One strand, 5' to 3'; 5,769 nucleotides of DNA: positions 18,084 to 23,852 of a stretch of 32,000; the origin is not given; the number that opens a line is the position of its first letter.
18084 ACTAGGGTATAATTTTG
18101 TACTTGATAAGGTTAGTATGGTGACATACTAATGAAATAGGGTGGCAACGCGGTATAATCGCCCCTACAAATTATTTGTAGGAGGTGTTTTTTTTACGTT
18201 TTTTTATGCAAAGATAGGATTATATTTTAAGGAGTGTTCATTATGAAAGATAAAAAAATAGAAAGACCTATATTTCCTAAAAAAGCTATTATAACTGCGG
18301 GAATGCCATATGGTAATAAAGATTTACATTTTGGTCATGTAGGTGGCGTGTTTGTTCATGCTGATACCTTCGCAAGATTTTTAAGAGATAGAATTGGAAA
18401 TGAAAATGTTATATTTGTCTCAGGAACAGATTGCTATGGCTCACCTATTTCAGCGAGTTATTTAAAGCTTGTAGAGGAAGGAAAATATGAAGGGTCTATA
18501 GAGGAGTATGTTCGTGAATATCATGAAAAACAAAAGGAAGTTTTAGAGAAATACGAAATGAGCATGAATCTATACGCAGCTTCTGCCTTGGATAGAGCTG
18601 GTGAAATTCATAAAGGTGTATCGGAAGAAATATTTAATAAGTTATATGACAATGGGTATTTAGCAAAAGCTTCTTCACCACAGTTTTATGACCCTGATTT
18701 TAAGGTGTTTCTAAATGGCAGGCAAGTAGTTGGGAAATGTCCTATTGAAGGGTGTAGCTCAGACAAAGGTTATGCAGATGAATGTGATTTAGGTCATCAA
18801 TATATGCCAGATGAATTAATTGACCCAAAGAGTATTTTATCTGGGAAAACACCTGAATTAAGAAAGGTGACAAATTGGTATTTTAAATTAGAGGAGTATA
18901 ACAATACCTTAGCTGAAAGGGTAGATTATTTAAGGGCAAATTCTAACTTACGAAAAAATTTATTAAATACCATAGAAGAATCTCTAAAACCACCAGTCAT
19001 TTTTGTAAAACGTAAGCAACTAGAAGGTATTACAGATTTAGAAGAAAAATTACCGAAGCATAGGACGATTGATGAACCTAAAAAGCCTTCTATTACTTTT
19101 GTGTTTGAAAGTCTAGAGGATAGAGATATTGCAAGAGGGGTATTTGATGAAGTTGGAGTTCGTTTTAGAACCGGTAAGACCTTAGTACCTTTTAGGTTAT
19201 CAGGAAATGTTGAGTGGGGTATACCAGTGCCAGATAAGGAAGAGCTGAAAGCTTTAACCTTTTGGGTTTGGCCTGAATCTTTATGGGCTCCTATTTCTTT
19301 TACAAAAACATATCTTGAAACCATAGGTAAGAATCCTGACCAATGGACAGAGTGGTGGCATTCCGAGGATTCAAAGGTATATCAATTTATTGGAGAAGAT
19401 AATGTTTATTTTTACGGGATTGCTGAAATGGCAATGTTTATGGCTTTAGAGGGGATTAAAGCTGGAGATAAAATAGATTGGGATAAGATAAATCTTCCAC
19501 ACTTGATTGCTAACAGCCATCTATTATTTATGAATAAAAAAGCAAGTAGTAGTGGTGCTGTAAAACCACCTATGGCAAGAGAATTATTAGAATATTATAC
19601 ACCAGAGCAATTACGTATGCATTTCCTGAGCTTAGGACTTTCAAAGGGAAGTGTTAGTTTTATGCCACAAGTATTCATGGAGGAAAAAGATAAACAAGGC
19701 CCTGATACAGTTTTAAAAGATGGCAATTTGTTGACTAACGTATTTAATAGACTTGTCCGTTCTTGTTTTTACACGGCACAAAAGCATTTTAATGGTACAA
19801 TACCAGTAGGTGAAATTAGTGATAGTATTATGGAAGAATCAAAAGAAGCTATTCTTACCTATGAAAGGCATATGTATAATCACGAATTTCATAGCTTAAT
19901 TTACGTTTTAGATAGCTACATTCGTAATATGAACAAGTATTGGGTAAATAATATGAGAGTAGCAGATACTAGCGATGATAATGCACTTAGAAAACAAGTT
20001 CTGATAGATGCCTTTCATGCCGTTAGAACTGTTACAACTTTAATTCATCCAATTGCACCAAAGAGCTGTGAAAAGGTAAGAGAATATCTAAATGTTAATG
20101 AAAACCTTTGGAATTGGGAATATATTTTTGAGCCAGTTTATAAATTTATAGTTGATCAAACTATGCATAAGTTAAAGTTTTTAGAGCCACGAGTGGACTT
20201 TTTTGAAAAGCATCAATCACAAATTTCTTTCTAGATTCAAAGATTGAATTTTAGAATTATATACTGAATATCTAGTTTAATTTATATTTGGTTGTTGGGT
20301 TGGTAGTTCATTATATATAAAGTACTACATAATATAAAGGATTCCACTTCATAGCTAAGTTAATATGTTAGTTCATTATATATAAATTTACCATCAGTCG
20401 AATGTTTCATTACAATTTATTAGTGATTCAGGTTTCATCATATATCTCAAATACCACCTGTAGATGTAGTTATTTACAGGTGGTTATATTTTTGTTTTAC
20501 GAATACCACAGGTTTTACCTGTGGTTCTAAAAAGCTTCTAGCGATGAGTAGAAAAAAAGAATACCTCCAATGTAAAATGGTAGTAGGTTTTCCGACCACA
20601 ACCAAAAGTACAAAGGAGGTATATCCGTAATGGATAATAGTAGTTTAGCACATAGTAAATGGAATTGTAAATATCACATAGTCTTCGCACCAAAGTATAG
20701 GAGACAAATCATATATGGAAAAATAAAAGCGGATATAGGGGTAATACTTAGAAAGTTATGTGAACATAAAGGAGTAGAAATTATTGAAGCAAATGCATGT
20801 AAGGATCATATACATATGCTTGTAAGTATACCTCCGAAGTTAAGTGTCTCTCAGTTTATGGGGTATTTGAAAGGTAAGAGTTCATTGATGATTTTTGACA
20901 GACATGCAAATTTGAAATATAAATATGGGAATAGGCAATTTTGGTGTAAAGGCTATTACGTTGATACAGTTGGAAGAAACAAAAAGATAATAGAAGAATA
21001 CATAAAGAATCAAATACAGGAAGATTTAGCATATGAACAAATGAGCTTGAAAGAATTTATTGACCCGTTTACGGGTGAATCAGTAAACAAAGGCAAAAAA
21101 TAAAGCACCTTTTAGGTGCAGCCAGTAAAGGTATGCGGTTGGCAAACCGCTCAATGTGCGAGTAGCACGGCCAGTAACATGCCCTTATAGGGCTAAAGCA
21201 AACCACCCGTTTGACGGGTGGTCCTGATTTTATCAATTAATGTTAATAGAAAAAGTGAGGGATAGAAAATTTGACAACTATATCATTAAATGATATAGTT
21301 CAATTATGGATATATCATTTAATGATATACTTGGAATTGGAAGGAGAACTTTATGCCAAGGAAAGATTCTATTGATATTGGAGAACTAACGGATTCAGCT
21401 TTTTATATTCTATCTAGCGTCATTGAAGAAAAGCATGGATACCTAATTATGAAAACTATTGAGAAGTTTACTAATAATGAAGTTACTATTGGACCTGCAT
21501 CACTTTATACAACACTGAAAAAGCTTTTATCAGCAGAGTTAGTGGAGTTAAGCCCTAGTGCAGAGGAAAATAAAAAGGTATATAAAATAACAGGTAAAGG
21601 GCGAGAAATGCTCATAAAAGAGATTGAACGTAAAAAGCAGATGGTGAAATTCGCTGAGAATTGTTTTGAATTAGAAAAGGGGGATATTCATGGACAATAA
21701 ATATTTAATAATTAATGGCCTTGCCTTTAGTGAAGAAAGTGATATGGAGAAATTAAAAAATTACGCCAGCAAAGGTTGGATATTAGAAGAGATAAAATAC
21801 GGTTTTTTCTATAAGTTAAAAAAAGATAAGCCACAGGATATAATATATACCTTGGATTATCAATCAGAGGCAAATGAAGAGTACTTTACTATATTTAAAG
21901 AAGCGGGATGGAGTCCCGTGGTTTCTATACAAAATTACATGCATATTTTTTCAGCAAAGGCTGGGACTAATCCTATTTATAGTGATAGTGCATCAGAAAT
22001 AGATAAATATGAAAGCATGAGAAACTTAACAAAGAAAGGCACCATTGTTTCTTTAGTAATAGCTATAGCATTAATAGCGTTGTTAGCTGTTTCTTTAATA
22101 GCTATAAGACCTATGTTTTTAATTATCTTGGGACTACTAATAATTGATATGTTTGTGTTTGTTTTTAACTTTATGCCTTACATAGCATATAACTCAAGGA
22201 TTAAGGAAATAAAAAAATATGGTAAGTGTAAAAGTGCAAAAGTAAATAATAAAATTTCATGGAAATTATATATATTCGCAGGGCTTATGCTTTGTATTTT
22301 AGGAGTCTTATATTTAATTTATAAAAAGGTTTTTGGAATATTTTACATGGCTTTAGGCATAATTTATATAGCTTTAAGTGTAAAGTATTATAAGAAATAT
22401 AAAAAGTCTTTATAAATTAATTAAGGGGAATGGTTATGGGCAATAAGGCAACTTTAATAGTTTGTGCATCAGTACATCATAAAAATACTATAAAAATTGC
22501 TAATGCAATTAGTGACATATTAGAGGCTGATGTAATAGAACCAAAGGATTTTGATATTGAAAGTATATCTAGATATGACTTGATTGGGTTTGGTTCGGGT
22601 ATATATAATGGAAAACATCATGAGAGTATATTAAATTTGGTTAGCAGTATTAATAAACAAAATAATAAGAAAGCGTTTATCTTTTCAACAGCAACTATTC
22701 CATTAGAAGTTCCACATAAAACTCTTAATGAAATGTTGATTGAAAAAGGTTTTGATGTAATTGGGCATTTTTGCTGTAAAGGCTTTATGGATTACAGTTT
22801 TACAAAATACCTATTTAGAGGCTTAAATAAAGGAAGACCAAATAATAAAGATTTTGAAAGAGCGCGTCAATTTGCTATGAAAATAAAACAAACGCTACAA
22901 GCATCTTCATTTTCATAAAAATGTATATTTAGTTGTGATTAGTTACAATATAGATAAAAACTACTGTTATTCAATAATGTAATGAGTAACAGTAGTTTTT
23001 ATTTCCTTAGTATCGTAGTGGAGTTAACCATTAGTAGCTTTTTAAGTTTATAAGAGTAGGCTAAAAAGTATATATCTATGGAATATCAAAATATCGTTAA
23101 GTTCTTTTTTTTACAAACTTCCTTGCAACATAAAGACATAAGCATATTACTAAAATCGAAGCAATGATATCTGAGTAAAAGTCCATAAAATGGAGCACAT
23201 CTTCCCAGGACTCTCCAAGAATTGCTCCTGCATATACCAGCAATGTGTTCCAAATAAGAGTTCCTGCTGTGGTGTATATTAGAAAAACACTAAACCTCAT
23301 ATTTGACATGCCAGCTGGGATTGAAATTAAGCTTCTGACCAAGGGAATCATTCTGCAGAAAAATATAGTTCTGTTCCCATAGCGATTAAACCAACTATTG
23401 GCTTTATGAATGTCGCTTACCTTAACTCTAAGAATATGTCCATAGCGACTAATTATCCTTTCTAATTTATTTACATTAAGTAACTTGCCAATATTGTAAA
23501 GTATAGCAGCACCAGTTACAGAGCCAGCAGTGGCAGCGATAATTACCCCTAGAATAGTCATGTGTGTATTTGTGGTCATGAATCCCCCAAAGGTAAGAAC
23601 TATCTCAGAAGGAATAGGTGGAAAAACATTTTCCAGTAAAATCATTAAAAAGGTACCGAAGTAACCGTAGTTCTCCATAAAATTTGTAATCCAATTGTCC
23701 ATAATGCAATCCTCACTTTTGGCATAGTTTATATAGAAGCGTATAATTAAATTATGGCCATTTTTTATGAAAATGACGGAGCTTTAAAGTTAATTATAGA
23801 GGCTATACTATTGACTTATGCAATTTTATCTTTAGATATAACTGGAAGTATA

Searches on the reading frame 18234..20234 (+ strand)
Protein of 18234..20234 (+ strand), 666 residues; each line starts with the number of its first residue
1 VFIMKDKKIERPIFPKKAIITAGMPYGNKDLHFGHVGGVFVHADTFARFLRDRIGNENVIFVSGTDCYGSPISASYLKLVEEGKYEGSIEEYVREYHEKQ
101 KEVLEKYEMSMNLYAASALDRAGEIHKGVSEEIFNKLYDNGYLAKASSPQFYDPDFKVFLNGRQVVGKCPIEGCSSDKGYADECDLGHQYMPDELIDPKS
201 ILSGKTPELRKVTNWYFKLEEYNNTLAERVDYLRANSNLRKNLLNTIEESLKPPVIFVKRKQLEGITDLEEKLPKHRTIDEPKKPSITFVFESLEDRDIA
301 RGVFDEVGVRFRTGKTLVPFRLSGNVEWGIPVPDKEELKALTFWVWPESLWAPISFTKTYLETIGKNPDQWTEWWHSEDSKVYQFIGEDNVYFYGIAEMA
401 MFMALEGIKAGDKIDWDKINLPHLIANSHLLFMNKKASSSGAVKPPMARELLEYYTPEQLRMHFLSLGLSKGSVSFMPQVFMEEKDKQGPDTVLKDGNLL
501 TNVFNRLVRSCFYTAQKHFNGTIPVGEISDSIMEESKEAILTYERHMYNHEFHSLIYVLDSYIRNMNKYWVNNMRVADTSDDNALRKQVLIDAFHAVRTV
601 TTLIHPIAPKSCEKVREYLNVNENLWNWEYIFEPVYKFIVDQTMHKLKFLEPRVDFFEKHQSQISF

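Call 5: search_protein_families(library=ncbifam, proteins=[window:18234-20234:+], max_evalue=0.01)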
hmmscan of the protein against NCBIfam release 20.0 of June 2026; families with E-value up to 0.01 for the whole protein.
window:18234-20234:+ (666 aa): 10 families
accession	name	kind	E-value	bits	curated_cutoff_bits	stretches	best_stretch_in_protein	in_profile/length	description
NF001100.0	PRK00133.1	equivalog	3.8e-76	257.1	587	2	16-251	5-223/676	methionine--tRNA ligase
TIGR00398.1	metG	equivalog_domain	1.5e-62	212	336.35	2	19-252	2-225/530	methionine--tRNA ligase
NF008900.0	PRK12267.1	equivalog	2e-27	96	598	2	325-660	210-516/648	methionine--tRNA ligase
NF008863.0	PRK11893.2-5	equivalog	2.2e-19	69.5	551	1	15-225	4-203/531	methionine--tRNA ligase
NF008859.0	PRK11893.2-1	equivalog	1.8e-18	66.8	553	1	16-250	2-223/498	methionine--tRNA ligase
NF008861.0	PRK11893.2-3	equivalog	1.1e-10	40.8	633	1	17-210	6-189/496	methionine--tRNA ligase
NF008957.0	PRK12300.1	subfamily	1.7e-09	36.2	677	1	16-108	32-118/946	leucine--tRNA ligase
NF009687.0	PRK13208.1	equivalog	6.4e-09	34.5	738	1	24-157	46-181/801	valine--tRNA ligase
TIGR00422.1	valS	equivalog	5.1e-07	28.1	612.1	1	19-155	36-177/863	valine--tRNA ligase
NF008860.0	PRK11893.2-2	equivalog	0.0075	15.2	761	0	20-70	5-52/583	methionine--tRNA ligase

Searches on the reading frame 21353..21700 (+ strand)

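Call 4: search_protein_families(library=pfam, proteins=[window:21353-21700:+], max_evalue=0.01)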
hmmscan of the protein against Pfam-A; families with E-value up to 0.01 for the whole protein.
window:21353-21700:+ (115 aa): 4 families
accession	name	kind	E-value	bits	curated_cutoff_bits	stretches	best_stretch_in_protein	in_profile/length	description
PF03551.20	PadR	-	1e-12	48.3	27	1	20-87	2-73/75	Transcriptional regulator PadR-like family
PF22194.2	F-93_WHD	-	0.0034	17.9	28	1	35-83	16-62/62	F-93, winged-helix domain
PF14947.12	HTH_45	-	0.0067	16.9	25.5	0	55-95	40-73/77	Winged helix-turn-helix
PF14277.12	DUF4364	-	0.0091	16.3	26.9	0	36-87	21-70/162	Domain of unknown function (DUF4364)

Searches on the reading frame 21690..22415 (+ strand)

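Call 4: search_protein_families(library=pfam, proteins=[window:21690-22415:+], max_evalue=0.01)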
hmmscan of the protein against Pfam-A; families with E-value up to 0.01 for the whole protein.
window:21690-22415:+ (241 aa): 2 families
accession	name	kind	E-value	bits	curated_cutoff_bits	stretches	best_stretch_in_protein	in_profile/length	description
PF11193.13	DUF2812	-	6.9e-25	87.9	27.8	1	16-114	3-105/110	Protein of unknown function (DUF2812)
PF02076.21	STE3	-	0.008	15.9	29.2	0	142-209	151-218/292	Pheromone A receptor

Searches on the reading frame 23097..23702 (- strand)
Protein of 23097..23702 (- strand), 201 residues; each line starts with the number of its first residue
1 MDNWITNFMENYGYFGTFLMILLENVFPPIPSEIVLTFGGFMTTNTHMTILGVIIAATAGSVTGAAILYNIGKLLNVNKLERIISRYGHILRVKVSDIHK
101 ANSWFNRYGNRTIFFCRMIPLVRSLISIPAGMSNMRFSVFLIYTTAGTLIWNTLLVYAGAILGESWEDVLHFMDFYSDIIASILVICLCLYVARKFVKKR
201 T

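Call 4: search_protein_families(library=pfam, proteins=[window:23097-23702:-], max_evalue=0.01)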
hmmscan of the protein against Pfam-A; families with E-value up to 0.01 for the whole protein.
window:23097-23702:- (201 aa): 1 family
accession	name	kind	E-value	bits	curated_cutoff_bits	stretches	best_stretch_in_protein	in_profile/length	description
PF09335.16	VTT_dom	-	1.2e-21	77.9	33.9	1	30-160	1-122/123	VTT domain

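Call 5: search_protein_families(library=ncbifam, proteins=[window:23097-23702:-], max_evalue=0.01)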
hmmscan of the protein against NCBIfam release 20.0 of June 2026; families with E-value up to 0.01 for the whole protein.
window:23097-23702:- (201 aa): 3 families
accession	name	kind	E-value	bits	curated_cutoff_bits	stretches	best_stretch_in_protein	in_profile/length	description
NF052605.1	UndecprPTUptAStph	equivalog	5.4e-53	179.9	300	1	1-195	1-195/197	undecaprenyl phosphate transporter UptA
NF052604.1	UndecprPTUtpABac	equivalog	1.8e-42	145.7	250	1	6-200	9-195/198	undecaprenyl phosphate transporter UptA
NF008102.0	PRK10847.1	equivalog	4.7e-16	59.2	236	1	44-187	69-199/219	DedA family protein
